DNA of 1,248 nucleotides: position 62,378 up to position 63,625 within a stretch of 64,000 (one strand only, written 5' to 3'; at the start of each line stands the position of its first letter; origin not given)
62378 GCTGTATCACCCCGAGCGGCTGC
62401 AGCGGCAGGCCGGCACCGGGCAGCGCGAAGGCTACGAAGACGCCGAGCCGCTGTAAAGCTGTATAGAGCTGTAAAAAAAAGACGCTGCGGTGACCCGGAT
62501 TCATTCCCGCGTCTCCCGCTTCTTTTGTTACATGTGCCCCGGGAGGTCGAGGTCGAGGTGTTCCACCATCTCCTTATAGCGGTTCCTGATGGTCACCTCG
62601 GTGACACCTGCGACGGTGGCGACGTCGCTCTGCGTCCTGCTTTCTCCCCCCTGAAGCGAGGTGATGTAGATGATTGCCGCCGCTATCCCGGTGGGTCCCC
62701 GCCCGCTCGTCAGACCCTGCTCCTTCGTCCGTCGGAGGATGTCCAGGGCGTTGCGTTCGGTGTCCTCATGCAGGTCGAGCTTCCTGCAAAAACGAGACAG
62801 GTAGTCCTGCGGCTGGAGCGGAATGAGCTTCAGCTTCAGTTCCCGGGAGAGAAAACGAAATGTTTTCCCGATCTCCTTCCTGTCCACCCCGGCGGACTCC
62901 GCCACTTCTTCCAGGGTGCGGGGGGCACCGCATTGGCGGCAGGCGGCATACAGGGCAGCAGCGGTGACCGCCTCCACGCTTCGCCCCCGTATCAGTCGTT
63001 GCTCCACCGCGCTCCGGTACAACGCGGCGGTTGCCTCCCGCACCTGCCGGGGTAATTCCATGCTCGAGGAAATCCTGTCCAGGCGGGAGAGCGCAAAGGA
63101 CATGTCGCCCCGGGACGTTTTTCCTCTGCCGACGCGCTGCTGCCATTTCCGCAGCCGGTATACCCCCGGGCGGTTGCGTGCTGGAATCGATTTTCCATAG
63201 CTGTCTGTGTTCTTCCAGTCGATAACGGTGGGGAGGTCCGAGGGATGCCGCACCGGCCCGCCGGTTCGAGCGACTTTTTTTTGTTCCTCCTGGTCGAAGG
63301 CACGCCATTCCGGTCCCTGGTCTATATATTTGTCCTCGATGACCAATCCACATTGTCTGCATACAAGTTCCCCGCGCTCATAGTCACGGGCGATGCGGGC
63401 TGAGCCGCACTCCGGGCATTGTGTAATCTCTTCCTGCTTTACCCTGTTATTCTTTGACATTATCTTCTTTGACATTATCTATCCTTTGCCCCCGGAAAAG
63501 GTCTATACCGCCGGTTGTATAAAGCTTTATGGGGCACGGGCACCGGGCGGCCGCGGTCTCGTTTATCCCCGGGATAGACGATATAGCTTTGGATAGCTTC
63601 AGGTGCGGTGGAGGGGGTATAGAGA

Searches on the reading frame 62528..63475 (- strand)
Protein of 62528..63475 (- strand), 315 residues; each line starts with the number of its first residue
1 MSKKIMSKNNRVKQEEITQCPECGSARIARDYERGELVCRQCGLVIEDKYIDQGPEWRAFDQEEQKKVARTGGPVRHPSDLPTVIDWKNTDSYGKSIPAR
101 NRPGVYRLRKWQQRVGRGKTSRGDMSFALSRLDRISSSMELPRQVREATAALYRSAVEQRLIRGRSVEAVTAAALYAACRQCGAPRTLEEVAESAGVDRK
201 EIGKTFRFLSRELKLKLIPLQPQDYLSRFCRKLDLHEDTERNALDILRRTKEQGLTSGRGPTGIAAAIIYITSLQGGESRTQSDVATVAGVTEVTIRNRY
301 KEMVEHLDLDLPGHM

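Call 5: search_protein_families(library=pfam, proteins=[window:62528-63475:-], max_evalue=0.01)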
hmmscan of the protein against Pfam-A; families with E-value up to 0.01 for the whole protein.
window:62528-63475:- (315 aa): 6 families
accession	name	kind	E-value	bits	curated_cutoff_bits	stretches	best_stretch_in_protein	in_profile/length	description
PF00382.24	TFIIB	-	2.2e-44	149.8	23.6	2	221-306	7-92/92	Transcription factor TFIIB repeat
PF08271.17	Zn_Ribbon_TF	-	2.3e-21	75.5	29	1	19-60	2-43/43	TFIIB zinc-binding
PF04545.22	Sigma70_r4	-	3.2e-05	23.8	24.1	0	277-307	18-48/50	Sigma-70, region 4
PF23451.1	Zn_ribbon_PaaD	-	0.00058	19.9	27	1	9-41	6-38/53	PaaD zinc beta ribbon domain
PF14354.12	Lar_restr_allev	-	0.0014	19.3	28.6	0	16-47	2-34/58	Restriction alleviation protein Lar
PF09723.15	Zn_ribbon_8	-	0.0054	17.2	34.4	0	14-30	23-39/41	Zinc ribbon domain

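Call 26: list_cluster_members(proteins=[P0006, P0008, P0007, window:62528-63475:-, P0030, P0112, P0077, P0018])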
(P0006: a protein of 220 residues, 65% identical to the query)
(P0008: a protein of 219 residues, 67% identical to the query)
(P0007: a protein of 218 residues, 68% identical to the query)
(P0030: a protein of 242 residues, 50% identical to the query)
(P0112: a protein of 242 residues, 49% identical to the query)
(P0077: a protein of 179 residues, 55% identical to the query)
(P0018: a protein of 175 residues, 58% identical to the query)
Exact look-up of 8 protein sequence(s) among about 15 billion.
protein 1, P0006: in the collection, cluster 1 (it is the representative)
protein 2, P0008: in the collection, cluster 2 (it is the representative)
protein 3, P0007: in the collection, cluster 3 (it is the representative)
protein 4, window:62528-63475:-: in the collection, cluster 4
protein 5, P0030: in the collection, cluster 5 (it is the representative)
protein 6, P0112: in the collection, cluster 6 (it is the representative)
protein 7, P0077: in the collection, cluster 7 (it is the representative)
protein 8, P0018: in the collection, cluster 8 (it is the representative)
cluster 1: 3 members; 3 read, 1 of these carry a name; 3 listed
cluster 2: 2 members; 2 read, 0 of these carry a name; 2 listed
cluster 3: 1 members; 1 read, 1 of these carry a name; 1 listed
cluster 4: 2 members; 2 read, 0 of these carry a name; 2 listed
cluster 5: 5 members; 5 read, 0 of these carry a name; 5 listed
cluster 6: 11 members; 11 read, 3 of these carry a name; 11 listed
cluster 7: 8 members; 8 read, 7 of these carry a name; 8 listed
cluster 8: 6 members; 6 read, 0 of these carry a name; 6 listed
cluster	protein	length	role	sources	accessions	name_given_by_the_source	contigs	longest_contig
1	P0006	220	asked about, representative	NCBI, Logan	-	-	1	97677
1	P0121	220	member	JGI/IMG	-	transcription initiation factor TFIIB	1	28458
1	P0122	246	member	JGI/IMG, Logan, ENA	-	-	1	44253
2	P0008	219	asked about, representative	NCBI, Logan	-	-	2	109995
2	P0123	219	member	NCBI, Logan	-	-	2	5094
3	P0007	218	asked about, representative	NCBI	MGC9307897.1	MAG: transcription initiation factor IIB [Thermoplasmatota archaeon]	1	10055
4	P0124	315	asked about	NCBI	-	-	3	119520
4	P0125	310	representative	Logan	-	-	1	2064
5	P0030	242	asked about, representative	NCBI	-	-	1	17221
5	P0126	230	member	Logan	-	-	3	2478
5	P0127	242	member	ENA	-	-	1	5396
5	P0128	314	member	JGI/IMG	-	-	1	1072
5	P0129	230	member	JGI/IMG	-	-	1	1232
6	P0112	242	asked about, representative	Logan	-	-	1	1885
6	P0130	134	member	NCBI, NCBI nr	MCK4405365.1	MAG: transcription initiation factor IIB, partial [Hadesarchaea archaeon] | transcription initiation factor IIB [Hadesarchaea archaeon]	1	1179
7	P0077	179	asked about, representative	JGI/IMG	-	transcription initiation factor TFIIB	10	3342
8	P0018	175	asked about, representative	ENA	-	-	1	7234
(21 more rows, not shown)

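Call 67: search_protein_families(library=ncbifam, proteins=[window:62528-63475:-], max_evalue=0.001)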
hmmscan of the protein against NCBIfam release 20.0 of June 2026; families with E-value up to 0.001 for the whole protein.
window:62528-63475:- (315 aa): 1 family
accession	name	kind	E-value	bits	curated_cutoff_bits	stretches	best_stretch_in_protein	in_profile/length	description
NF001658.0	PRK00423.1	subfamily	3e-130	433.9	384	1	8-311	4-310/312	transcription initiation factor IIB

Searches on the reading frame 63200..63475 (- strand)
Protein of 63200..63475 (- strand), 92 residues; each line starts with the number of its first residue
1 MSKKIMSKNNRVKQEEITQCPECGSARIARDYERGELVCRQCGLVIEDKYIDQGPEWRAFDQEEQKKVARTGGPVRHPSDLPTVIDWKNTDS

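Call 80: find_homologous_proteins(query=window:63200-63475:-, max_evalue=0.00001)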
Query window:63200-63475:- (92 aa): 71 proteins with E <= 0.00001 among 72 candidates.
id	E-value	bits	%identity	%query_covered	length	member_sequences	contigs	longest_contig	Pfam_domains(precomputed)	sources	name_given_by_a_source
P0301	1.6e-27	113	61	89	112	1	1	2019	PF08271.18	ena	-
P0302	3.0e-27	112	56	98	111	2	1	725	PF03966.23,PF08271.18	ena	-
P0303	1.0e-26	111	63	85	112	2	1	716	PF08271.18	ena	-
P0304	3.0e-26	109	62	85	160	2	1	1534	PF08271.18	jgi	-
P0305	3.6e-26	109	61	89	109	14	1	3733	PF08271.18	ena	-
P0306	3.7e-26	109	60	85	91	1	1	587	PF08271.18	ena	-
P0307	5.8e-26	108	63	84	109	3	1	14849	PF08271.18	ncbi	-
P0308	1.0e-25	107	57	95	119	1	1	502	PF08271.18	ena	-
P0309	1.0e-25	107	60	86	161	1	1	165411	PF08271.18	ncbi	ncbi:MAG: TFIIB-type zinc ribbon-containing protein, partial [Thermoplasmata archaeon]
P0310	1.1e-25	107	57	95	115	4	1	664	PF08271.18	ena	-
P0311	3.8e-25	106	60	89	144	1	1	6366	PF08271.18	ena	-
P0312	4.0e-25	105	57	91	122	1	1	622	PF08271.18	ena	-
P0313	6.3e-25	105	60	84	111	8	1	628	PF08271.18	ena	-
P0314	8.4e-25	104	62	85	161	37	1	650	PF08271.18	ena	-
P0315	1.7e-24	104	80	61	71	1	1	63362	PF08271.18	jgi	-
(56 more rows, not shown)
